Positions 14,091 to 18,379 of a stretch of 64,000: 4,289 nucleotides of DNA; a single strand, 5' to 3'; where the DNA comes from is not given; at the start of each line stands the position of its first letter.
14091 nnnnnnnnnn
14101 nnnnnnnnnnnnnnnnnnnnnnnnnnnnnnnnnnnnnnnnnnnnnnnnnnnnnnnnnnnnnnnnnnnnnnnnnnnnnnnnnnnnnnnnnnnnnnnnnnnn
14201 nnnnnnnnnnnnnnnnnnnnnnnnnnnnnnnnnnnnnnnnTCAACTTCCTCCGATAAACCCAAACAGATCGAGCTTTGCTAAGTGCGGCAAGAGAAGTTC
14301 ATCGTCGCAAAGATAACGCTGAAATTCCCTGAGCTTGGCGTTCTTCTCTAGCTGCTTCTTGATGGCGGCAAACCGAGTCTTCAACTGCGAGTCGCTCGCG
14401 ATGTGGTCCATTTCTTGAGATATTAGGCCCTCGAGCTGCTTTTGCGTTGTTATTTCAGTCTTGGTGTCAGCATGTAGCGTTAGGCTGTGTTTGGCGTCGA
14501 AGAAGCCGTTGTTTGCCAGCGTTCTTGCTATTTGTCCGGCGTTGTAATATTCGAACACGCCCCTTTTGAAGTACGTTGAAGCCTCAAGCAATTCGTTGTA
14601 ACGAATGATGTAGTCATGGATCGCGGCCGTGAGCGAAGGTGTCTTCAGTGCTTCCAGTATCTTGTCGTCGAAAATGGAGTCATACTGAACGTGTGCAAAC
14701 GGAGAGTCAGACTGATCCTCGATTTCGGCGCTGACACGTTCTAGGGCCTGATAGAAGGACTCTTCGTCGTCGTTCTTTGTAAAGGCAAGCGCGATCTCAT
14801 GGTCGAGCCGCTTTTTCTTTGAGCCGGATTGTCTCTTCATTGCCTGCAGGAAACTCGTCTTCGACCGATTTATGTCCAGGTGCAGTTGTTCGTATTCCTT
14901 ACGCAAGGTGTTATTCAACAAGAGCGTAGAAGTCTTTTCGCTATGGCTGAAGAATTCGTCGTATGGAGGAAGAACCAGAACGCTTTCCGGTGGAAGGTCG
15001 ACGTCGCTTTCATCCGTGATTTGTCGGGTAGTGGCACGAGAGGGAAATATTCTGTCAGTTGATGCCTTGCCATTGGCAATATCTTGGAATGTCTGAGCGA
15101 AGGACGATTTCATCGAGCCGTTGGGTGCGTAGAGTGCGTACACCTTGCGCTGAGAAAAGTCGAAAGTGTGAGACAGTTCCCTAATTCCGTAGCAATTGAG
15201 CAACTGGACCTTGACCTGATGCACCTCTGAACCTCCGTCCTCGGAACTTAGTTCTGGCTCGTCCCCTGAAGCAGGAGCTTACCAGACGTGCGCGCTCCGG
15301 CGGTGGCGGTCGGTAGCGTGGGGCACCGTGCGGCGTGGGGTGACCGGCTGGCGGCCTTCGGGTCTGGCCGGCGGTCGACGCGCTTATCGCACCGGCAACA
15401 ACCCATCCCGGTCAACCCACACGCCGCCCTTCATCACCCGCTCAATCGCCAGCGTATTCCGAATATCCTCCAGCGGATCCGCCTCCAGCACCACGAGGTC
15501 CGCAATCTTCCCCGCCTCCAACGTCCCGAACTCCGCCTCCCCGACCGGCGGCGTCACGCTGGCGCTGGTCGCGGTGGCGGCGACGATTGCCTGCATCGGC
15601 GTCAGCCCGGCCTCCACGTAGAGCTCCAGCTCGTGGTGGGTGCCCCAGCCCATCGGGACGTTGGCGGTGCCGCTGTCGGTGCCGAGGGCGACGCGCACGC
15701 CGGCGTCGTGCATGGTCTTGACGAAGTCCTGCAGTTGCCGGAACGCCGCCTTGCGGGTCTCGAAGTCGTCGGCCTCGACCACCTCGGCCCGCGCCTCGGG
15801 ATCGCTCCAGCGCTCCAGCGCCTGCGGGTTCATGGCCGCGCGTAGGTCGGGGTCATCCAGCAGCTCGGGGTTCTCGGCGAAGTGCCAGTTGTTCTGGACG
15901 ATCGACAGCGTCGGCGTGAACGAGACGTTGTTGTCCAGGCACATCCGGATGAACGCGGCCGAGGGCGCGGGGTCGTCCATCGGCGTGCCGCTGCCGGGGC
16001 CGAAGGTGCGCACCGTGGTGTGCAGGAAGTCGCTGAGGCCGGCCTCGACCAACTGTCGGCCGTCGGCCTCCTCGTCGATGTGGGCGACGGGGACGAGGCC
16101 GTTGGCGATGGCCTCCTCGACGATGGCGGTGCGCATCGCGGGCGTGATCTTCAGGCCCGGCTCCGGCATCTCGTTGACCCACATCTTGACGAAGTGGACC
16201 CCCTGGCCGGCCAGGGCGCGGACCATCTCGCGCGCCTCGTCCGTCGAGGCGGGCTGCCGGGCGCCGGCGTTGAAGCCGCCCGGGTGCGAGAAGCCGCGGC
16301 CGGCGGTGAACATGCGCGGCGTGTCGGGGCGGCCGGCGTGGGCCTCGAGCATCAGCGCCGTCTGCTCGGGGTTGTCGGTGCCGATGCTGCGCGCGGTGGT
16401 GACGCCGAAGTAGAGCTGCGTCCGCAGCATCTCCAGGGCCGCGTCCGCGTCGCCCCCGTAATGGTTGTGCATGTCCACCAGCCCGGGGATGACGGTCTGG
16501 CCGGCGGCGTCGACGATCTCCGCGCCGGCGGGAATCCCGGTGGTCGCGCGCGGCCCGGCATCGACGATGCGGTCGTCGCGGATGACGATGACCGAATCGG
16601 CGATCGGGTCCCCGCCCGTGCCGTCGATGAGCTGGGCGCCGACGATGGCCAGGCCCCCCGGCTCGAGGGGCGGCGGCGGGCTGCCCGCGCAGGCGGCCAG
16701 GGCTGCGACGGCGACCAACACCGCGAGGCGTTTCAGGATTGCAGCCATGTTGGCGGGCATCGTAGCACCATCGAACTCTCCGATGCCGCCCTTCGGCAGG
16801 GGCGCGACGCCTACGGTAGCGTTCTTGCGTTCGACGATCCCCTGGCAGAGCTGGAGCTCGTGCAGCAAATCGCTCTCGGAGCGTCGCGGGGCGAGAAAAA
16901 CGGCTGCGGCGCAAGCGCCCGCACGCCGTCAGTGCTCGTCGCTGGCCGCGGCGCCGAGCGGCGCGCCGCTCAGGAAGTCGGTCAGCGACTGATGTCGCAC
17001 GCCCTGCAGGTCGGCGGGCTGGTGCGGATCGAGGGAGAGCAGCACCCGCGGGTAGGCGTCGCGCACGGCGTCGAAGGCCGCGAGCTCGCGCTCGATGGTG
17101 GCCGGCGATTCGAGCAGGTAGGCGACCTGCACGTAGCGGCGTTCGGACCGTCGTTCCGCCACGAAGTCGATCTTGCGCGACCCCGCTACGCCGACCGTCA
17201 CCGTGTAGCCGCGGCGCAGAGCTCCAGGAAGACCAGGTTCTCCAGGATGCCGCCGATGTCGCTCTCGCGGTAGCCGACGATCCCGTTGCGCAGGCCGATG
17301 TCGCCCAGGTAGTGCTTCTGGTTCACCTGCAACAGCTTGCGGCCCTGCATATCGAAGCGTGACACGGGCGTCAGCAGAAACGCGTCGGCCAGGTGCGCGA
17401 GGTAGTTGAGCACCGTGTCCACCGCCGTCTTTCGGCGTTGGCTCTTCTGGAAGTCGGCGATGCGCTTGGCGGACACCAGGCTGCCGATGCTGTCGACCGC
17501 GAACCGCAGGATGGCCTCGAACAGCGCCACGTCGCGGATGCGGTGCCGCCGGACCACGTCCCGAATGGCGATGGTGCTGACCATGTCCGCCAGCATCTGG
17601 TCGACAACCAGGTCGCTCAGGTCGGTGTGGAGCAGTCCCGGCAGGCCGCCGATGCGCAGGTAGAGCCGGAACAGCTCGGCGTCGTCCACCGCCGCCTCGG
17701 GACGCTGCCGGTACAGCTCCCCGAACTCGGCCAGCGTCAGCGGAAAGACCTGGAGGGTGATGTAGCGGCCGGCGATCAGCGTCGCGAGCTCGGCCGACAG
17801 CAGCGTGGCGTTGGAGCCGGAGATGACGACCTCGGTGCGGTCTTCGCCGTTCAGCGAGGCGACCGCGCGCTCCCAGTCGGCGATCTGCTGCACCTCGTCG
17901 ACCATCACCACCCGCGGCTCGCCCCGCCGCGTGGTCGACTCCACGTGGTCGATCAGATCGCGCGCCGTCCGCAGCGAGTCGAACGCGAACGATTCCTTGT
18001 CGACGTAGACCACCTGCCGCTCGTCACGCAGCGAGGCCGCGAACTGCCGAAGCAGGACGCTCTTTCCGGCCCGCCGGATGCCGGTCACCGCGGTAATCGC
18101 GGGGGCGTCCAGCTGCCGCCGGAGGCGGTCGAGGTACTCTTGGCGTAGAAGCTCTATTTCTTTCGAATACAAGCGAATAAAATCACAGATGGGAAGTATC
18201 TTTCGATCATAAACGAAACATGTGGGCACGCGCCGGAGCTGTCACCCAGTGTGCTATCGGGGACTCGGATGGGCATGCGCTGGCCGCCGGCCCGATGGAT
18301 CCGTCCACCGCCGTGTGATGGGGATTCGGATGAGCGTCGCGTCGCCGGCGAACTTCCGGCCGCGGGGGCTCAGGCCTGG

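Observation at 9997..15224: AT-richer SMC/ABC-type (AAA_13-like) ATPase gene cut in two by an IS21 element: orphan candidate defence gene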

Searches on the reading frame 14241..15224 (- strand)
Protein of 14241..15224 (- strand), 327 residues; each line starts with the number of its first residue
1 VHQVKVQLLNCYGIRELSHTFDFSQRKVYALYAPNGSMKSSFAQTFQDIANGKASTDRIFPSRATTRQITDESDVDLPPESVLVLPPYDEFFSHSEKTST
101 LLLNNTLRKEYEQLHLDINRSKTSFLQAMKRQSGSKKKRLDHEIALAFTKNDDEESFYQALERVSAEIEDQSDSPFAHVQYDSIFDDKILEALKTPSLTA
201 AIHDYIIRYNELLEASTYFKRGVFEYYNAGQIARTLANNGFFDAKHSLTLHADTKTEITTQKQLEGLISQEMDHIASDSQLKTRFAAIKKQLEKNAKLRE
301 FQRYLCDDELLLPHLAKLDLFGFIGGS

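Call 8: search_protein_families(library=pfam, proteins=[window:14244-15224:-], max_evalue=0.01)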
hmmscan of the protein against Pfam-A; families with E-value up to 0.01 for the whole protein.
window:14244-15224:- (327 aa): 0 families

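Call 9: search_protein_families(library=padloc, proteins=[window:14244-15224:-], max_evalue=0.01)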
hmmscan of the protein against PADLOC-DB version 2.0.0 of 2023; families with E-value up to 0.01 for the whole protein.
window:14244-15224:- (327 aa): 1 family
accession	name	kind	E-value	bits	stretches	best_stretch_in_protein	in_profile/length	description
PDLC05023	PDC-S46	-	2.3e-96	322.1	1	1-321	1-314/719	-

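Call 79: find_encoding_contigs(protein=window:14241-15224:-, flank=3000, max_places=3)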
Protein window:14241-15224:- (327 aa): no gene with exactly this product is on record in the collection.

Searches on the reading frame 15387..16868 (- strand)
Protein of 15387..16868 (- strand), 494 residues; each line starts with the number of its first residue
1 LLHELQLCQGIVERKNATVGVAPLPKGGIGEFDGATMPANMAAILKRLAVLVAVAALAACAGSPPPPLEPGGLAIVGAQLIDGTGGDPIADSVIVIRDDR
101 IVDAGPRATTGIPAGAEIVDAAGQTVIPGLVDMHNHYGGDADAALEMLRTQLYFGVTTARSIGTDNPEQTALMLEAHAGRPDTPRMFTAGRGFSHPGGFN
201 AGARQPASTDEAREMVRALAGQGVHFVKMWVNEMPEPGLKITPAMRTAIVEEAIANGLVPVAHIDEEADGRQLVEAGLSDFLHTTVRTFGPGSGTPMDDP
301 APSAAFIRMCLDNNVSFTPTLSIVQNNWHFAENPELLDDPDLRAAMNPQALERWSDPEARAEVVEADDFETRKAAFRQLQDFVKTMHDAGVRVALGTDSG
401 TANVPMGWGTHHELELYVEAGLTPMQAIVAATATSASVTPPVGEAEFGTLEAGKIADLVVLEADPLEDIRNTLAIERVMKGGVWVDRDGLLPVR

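Call 8: search_protein_families(library=pfam, proteins=[window:15387-16868:-], max_evalue=0.01)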
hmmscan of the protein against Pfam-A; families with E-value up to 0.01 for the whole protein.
window:15387-16868:- (494 aa): 2 families
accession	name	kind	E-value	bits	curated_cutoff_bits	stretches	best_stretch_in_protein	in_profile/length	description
PF01979.26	Amidohydro_1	-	9.2e-21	74.9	25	1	125-485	1-345/345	Amidohydrolase family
PF07969.17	Amidohydro_3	-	1.8e-13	51.3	29.7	2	377-467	354-450/472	Amidohydrolase family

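Call 14: search_protein_families(library=ncbifam, proteins=[window:15387-16868:-], max_evalue=0.01)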
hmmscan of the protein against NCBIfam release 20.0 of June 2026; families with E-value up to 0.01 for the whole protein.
window:15387-16868:- (494 aa): 49 families (the best 25 are shown)
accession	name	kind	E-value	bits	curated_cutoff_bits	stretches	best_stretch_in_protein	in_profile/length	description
NF051886.1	XaaProDiPepCaul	equivalog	4.8e-38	131.2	500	2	372-484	290-396/398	Xaa-Pro dipeptidase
TIGR01224.1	hutI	equivalog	6.8e-15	54.8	298.15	2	90-142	2-56/377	imidazolonepropionase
NF006055.0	PRK08203.1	equivalog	8.1e-11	41.1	532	2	89-137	24-71/455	8-oxoguanine deaminase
NF006679.0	PRK09228.1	subfamily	1e-09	37.7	351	1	90-138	30-80/433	guanine deaminase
NF009060.0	PRK12394.1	equivalog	5.2e-09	35.4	442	1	75-159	7-88/381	metallo-dependent hydrolase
NF006689.0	PRK09237.1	equivalog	1.2e-08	34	371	1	75-162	7-92/383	amidohydrolase/deacetylase family metallohydrolase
NF006056.0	PRK08204.1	subfamily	4e-08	32.5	391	1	93-136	26-66/449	hypothetical protein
NF006558.0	PRK09059.1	equivalog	9.1e-08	31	645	1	93-142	24-74/430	dihydroorotase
TIGR02967.1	guan_deamin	equivalog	7e-07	28.6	375.4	1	89-138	4-55/401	guanine deaminase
NF005759.0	PRK07583.1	equivalog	7e-07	28.2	403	1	383-481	316-417/438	cytosine deaminase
NF006560.0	PRK09061.1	subfamily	8.6e-07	27.6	340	1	73-159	28-104/517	amidohydrolase family protein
NF006549.0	PRK09045.1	equivalog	9.8e-07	27.7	540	0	383-464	295-381/444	TRZ/ATZ family hydrolase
NF004636.0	PRK05985.1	subfamily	1e-06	27.9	408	1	93-137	19-61/398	amidohydrolase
NF006836.0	PRK09357.1-1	equivalog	4.4e-06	25.7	538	1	93-137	18-61/432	dihydroorotase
TIGR03314.1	Se_ssnA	subfamily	5.7e-06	25.4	455.5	1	82-137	10-67/441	putative selenium metabolism protein SsnA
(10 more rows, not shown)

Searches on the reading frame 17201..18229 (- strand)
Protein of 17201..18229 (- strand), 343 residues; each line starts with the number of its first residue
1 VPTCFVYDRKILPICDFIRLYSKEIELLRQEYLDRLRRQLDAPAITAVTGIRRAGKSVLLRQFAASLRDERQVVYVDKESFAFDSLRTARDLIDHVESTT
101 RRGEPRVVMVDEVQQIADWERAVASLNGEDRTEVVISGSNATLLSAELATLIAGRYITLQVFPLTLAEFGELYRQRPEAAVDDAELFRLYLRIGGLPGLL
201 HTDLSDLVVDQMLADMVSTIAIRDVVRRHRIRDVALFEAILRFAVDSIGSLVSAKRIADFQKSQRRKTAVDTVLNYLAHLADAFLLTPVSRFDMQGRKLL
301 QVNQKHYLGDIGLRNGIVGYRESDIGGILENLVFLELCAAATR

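Call 8: search_protein_families(library=pfam, proteins=[window:17201-18229:-], max_evalue=0.01)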
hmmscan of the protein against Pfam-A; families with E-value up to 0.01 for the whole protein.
window:17201-18229:- (343 aa): 6 families
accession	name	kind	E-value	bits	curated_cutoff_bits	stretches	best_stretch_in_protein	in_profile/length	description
PF13173.12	AAA_14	-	1.6e-26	93.3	27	1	45-169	4-128/129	AAA domain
PF13635.12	DUF4143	-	1.4e-11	44.9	28.1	1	223-341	2-122/160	Domain of unknown function (DUF4143)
PF01637.24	ATPase_2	-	5.1e-07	30.2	33.2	1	33-78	8-56/225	ATPase domain predominantly from Archaea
PF25199.1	nSTAND_NTPase5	-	2.8e-06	27.6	34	1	38-137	36-130/145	Novel STAND NTPase 5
PF13401.12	AAA_22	-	1.8e-05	25.5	27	1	43-116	5-78/130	AAA domain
PF13191.12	AAA_16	-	0.00017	22.5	32.6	0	27-75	11-57/167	AAA ATPase domain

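Call 9: search_protein_families(library=padloc, proteins=[window:17201-18229:-], max_evalue=0.01)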
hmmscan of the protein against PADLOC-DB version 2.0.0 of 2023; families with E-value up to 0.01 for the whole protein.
window:17201-18229:- (343 aa): 9 families
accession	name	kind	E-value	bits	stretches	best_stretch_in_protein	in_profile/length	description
PDLC04787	PDC-S01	-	9.8e-100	332.3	1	28-339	12-325/412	-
PDLC04789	PDC-S01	-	4.1e-33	112.9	1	31-338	5-300/375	-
PDLC04790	PDC-S01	-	2.2e-21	74.1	1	26-341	10-329/422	-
PDLC04791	PDC-S01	-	6.9e-21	72.4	1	37-295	11-264/395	-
PDLC04792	PDC-S01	-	1.3e-10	38.5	1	44-171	20-153/452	-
PDLC04786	PDC-S01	-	1.7e-09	34.9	1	48-323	25-325/439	-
PDLC04788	PDC-S01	-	1.2e-07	29.1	1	48-323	24-316/448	-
PDLC04140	mad8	-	2.2e-05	22.1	1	41-165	25-116/314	mads_8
PDLC04984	PDC-S27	-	0.00016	18.7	1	47-202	51-213/474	-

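Call 14: search_protein_families(library=ncbifam, proteins=[window:17201-18229:-], max_evalue=0.01)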
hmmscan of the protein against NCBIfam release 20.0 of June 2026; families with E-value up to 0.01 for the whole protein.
window:17201-18229:- (343 aa): 0 families
